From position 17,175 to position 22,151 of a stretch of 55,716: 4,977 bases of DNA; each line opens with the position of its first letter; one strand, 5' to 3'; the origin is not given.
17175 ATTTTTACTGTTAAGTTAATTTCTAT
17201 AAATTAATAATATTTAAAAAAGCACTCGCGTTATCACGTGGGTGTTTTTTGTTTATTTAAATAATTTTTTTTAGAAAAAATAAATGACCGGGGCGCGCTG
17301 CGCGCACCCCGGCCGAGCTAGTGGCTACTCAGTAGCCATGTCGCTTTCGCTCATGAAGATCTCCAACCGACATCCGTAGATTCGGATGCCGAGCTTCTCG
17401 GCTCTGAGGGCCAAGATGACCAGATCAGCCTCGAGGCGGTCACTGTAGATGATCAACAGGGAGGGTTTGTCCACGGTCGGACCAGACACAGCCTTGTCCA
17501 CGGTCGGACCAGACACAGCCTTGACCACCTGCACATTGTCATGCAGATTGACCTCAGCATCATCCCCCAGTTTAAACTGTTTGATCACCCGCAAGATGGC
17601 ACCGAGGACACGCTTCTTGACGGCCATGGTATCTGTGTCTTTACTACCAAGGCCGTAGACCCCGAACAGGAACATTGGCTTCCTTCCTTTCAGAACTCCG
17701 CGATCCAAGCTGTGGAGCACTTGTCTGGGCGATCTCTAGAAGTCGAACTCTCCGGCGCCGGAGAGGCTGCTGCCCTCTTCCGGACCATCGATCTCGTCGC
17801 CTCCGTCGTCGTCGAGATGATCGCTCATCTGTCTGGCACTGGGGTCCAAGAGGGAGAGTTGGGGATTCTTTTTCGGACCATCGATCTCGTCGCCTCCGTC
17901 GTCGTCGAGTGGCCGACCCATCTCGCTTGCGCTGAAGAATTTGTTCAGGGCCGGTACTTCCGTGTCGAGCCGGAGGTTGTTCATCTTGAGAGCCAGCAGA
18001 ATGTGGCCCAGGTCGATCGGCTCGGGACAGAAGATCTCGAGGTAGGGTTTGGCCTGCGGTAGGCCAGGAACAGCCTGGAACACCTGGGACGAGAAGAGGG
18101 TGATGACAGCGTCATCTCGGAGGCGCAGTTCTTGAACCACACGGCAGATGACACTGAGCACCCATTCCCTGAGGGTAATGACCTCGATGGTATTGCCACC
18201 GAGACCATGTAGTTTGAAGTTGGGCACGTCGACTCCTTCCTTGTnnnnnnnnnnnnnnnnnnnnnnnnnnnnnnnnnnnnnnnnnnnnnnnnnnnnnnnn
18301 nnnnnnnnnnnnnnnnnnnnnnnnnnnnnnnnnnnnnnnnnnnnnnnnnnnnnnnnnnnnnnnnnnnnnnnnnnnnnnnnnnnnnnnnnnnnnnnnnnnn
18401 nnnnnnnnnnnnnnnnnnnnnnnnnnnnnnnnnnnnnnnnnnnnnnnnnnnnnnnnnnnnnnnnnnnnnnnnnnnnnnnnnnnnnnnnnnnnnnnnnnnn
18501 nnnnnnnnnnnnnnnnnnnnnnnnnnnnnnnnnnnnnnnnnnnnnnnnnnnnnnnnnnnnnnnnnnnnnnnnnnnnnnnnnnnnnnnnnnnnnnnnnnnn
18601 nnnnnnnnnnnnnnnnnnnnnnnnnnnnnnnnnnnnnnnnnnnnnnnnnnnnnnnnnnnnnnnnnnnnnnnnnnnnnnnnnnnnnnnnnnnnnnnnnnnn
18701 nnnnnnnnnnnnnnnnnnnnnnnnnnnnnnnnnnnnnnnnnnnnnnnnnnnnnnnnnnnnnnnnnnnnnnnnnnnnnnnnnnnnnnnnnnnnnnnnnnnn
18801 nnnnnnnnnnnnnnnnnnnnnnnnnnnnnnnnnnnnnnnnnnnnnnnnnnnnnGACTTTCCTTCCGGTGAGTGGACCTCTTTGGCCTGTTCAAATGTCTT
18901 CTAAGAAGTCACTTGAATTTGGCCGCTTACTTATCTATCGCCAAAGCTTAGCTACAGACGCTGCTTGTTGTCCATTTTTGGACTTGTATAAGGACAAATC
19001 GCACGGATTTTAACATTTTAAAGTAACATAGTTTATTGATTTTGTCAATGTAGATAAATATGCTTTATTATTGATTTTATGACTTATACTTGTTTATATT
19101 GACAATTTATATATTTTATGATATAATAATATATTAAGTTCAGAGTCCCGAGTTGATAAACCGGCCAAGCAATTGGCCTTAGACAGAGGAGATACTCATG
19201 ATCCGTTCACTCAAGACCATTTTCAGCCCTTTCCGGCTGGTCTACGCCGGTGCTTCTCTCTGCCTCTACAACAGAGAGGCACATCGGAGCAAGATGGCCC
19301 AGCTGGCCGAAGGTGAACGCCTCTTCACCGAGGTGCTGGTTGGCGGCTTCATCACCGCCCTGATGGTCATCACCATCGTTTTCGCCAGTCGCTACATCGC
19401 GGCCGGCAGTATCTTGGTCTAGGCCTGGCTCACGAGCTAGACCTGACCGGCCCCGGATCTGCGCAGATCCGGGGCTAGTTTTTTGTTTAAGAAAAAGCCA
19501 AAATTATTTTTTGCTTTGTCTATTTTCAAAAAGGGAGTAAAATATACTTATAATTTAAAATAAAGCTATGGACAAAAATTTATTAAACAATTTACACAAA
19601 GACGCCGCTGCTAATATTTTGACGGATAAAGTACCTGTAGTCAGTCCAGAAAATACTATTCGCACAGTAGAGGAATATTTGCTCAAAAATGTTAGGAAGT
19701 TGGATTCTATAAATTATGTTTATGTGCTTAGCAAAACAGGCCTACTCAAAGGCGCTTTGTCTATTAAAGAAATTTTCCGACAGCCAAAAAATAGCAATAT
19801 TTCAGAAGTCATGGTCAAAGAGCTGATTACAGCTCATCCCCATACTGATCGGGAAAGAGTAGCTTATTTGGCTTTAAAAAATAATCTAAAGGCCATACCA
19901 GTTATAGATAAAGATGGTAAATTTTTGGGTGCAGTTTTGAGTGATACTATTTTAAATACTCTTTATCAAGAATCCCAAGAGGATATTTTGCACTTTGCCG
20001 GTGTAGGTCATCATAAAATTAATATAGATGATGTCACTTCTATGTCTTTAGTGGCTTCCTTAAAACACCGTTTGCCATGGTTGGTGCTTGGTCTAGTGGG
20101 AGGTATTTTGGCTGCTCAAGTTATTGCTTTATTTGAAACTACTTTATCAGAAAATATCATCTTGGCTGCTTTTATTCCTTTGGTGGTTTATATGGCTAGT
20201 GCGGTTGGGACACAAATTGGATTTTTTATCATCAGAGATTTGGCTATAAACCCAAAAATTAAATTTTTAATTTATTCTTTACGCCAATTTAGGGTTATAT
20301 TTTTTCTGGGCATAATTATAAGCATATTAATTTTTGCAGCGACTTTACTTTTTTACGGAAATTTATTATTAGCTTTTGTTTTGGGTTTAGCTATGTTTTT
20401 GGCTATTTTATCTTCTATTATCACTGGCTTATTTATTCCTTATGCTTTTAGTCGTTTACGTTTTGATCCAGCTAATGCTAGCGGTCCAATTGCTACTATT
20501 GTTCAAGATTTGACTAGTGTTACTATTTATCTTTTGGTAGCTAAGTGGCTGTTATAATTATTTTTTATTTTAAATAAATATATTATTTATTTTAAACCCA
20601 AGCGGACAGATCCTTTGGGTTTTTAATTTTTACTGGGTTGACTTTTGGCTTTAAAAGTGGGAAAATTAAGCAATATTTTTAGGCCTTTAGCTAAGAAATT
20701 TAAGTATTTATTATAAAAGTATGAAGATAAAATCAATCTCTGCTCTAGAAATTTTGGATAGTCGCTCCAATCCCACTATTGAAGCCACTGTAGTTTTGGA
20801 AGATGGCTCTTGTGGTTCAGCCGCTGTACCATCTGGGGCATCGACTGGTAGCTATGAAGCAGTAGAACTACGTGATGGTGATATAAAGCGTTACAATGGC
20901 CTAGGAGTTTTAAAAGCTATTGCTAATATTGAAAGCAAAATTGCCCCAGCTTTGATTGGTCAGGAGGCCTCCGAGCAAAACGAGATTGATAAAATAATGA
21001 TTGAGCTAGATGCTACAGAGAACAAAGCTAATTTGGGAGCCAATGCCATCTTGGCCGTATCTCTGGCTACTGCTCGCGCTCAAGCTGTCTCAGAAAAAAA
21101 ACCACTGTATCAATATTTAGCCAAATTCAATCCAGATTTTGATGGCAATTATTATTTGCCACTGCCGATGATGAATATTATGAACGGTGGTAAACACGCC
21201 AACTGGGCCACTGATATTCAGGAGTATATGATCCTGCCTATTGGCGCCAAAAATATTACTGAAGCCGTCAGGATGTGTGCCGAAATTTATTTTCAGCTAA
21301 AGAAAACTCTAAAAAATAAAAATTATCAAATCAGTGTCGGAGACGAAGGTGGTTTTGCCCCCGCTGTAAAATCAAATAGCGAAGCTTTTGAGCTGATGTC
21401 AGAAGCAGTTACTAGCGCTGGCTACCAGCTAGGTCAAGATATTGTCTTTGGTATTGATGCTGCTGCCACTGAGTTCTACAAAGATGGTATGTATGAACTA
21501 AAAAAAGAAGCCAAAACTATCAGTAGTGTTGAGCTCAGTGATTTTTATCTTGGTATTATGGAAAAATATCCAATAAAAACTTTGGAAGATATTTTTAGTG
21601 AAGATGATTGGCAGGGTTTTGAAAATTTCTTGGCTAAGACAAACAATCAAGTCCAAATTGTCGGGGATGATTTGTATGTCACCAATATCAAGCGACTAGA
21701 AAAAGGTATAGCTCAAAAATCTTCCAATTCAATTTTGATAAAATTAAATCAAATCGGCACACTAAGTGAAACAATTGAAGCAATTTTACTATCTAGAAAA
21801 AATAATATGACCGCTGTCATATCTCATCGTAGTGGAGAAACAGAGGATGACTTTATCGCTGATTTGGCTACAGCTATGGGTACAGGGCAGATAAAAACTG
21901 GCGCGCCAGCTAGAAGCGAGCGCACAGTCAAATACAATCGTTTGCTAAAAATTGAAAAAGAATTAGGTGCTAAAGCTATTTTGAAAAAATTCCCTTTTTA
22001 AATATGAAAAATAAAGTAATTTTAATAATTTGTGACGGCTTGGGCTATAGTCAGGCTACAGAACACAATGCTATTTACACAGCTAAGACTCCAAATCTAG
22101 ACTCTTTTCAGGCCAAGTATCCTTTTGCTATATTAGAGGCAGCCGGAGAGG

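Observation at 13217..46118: Five GC-rich islands of self-contained expression cassettes scattered between core genes of an AT-rich genome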

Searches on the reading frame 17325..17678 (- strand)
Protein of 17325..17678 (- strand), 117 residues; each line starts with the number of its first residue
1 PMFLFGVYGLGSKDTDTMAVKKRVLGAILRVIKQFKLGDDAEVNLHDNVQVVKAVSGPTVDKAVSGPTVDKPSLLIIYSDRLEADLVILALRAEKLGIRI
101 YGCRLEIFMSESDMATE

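Call 16: search_protein_families(library=pfam, max_evalue=1, proteins=[window:17325-17678:-])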
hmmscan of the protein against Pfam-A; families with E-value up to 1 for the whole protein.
window:17325-17678:- (117 aa): 1 family
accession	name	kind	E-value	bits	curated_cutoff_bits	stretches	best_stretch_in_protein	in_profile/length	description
PF15162.11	SCRE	-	0.23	11.5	27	1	27-71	94-137/162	Protein SPO16 homolog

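Call 17: search_protein_families(library=phrogs, max_evalue=1, proteins=[window:17325-17678:-])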
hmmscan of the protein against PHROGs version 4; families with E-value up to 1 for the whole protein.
window:17325-17678:- (117 aa): 0 families

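Call 114: search_protein_families(library=ncbifam, max_evalue=0.1, proteins=[window:17325-17675:-])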
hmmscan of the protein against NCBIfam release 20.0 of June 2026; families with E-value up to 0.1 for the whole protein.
window:17325-17675:- (116 aa): 0 families

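Call 115: search_protein_families(library=padloc, max_evalue=0.1, proteins=[window:17325-17675:-])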
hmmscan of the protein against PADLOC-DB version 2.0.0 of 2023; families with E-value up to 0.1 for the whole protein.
window:17325-17675:- (116 aa): 0 families

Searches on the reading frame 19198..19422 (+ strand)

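Call 16: search_protein_families(library=pfam, max_evalue=1, proteins=[window:19198-19422:+])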
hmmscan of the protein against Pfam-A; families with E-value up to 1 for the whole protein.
window:19198-19422:+ (74 aa): 1 family
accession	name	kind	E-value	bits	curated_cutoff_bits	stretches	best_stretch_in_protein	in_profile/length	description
PF09451.16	ATG27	-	0.076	13.3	27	1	14-73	165-216/261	Autophagy-related protein 27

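Call 17: search_protein_families(library=phrogs, max_evalue=1, proteins=[window:19198-19422:+])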
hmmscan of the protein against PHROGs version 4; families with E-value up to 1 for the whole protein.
window:19198-19422:+ (74 aa): 2 families
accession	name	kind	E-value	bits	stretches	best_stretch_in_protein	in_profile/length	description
phrog_27887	-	unknown function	0.038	15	1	44-66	18-40/59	-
phrog_23705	-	unknown function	0.25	12.4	1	52-72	23-44/61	-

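Call 114: search_protein_families(library=ncbifam, max_evalue=0.1, proteins=[window:19198-19422:+])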
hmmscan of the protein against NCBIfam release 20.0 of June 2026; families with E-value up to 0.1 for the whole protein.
window:19198-19422:+ (74 aa): 0 families

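Call 115: search_protein_families(library=padloc, max_evalue=0.1, proteins=[window:19198-19422:+])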
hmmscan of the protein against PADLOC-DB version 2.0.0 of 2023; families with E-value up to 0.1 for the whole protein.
window:19198-19422:+ (74 aa): 0 families

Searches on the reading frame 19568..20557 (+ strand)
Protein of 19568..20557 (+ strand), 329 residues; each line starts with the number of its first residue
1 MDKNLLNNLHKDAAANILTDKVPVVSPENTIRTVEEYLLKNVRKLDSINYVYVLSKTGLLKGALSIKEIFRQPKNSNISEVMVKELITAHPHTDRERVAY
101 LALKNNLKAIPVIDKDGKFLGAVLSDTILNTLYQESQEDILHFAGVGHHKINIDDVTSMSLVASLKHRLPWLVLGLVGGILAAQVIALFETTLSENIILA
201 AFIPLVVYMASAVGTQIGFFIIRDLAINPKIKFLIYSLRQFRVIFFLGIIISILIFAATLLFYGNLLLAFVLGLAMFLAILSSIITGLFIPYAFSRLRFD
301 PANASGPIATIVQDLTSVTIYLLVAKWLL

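Call 26: find_related_loci(query=window:19568-20557:+, collection=genome_contigs, flank=10000)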
Query window:19568-20557:+ (329 aa) in genome_contigs; peptide patterns used: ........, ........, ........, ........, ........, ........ (x = any residue, [..] = any of these).
204 stretches matched a pattern; 40 encode a relative of the query (tblastn E <= 1e-3); 40 distinct loci.
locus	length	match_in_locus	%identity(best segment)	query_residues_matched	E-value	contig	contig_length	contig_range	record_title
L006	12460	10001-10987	67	1-329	2e-145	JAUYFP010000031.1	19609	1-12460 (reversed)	MAG: bacterium isolate C21_metabat.bin.20 C21_k141_180630, whole genome shotgun sequence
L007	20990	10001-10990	68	1-329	9e-140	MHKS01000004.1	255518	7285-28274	MAG: Candidatus Komeilibacteria bacterium RIFOXYD1_FULL_37_29 rifoxyd1_full_scaffold_3, whole genome shotgun sequence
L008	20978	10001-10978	66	1-325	3e-136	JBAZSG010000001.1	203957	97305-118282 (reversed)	MAG: Patescibacteria group bacterium isolate SO_2017_GW1_168 NODE_511_length_203957_cov_2.468974_OW334_2017, whole genom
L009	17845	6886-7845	60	11-329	1e-124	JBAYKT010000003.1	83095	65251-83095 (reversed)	MAG: Patescibacteria group bacterium isolate SO_2016_GW1_86 scaffold00664_OW334_2016, whole genome shotgun sequence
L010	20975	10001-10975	56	5-329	2e-113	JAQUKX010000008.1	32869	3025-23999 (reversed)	MAG: Patescibacteria group bacterium isolate STD1_117 NODE_2646_length_32869_cov_3.649563_Sandtown_D1, whole genome shot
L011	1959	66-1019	55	12-329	2e-114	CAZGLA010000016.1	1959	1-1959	MAG TPA_asm: uncultured Candidatus Peribacteria bacterium isolate binchicken_co165_427 genome assembly, contig: k141_185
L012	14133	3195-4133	52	12-322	4e-102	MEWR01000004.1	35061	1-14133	MAG: Candidatus Abawacabacteria bacterium RBG_16_42_10 RBG_16_scaffold_1200, whole genome shotgun sequence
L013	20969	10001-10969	52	7-326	9e-101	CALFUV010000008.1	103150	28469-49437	MAG: uncultured Patescibacteria group bacterium isolate N1_Bin_MAXBIN__110_sub_1 genome assembly, contig: c_000001112705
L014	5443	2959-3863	62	28-329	4e-107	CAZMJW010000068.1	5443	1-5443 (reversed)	MAG TPA_asm: uncultured Gammaproteobacteria bacterium isolate binchicken_co39_573 genome assembly, contig: NODE_31801_le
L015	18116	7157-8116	50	10-329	4e-99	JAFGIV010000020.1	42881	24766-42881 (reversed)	MAG: Candidatus Uhrbacteria bacterium isolate Zod_Metabat.236 k87_9805987, whole genome shotgun sequence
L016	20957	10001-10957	47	11-329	1e-98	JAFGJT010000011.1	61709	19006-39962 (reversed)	MAG: Candidatus Peregrinibacteria bacterium isolate Zod_Metabat.293 k87_6697613, whole genome shotgun sequence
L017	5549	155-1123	46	7-329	5e-96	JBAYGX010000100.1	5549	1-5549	MAG: Candidatus Gracilibacteria bacterium isolate SO_2016_GW1_135 scaffold28250_OW334_2016, whole genome shotgun sequenc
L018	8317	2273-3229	48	11-329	8e-92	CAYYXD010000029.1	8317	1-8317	MAG TPA_asm: uncultured Gammaproteobacteria bacterium isolate SRP294416_co1_713 genome assembly, contig: NODE_19767_leng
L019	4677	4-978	48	5-329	2e-91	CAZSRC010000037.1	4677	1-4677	MAG TPA_asm: uncultured Gammaproteobacteria bacterium isolate SRP192927_co9_113 genome assembly, contig: NODE_21792_leng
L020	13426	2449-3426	48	4-329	1e-91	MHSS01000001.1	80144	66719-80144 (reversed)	MAG: Candidatus Terrybacteria bacterium RIFCSPHIGHO2_01_FULL_48_17 rifcsphigho2_01_scaffold_1004, whole genome shotgun s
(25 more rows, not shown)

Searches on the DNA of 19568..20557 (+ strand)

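Call 105: search_rna_families(sources=[L006, L007, L008, L009, L010, L004, L053, L054, L060], threshold=gathering)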
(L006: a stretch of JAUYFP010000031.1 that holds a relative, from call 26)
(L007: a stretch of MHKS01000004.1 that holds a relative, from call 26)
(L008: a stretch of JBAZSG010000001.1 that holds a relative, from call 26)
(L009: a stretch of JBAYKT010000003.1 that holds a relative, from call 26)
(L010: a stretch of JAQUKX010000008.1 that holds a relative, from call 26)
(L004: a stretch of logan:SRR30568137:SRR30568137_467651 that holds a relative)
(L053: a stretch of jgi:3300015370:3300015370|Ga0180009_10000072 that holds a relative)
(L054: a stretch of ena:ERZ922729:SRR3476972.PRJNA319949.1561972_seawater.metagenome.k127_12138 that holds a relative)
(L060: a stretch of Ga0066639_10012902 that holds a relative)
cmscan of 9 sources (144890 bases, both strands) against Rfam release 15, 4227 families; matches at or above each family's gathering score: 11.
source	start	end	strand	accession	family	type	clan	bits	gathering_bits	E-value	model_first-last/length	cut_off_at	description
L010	3443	3516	+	RF00005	tRNA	Gene; tRNA;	CL00001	73.4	29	8.3e-14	1-71/71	no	tRNA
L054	7646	7719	-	RF00005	tRNA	Gene; tRNA;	CL00001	67.5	29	3.4e-12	1-71/71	no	tRNA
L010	9168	9241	+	RF00005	tRNA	Gene; tRNA;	CL00001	65.8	29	1e-11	1-71/71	no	tRNA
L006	9302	9375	-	RF00005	tRNA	Gene; tRNA;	CL00001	65.5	29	1.2e-11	1-71/71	no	tRNA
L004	12493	12563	-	RF00005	tRNA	Gene; tRNA;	CL00001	63.1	29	5.5e-11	1-71/71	no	tRNA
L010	4945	5017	+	RF00005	tRNA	Gene; tRNA;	CL00001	62.5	29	8.2e-11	1-71/71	no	tRNA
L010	9362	9449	+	RF00005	tRNA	Gene; tRNA;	CL00001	60.6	29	2.8e-10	1-71/71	no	tRNA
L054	7723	7804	-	RF00005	tRNA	Gene; tRNA;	CL00001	54.9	29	1e-08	1-71/71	no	tRNA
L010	4844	4927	+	RF00005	tRNA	Gene; tRNA;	CL00001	51.2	29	1e-07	1-71/71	no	tRNA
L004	12807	12867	-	RF00005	tRNA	Gene; tRNA;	CL00001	44.4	29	7.8e-06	13-71/71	5'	tRNA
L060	6568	6623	-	RF00005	tRNA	Gene; tRNA;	CL00001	31.8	29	0.023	17-71/71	5'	tRNA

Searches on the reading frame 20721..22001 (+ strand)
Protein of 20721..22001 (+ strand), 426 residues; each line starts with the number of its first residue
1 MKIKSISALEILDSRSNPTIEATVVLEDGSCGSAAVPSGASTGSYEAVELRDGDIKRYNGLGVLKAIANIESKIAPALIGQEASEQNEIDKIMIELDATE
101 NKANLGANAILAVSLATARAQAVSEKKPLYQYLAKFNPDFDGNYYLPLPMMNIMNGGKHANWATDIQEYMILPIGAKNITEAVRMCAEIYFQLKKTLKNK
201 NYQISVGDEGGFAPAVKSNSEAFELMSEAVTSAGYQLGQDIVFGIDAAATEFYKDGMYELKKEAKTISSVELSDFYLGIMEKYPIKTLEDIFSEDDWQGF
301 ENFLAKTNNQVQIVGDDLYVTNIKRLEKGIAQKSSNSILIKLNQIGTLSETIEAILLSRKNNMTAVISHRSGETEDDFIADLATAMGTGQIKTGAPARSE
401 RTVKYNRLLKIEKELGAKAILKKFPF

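Call 111: search_protein_families(library=pfam, max_evalue=0.0001, proteins=[window:20721-22001:+])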
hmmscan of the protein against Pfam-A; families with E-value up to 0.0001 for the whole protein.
window:20721-22001:+ (426 aa): 3 families
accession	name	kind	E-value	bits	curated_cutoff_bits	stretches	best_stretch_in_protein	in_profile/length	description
PF00113.28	Enolase_C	-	1.6e-109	366.2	21.5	1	144-420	2-286/296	Enolase, C-terminal TIM barrel domain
PF03952.21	Enolase_N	-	2.6e-55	186.6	35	1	3-133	1-131/131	Enolase, N-terminal domain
PF07476.17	MAAL_C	-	3.4e-05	23.6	27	1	301-376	130-204/249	Methylaspartate ammonia-lyase C-terminus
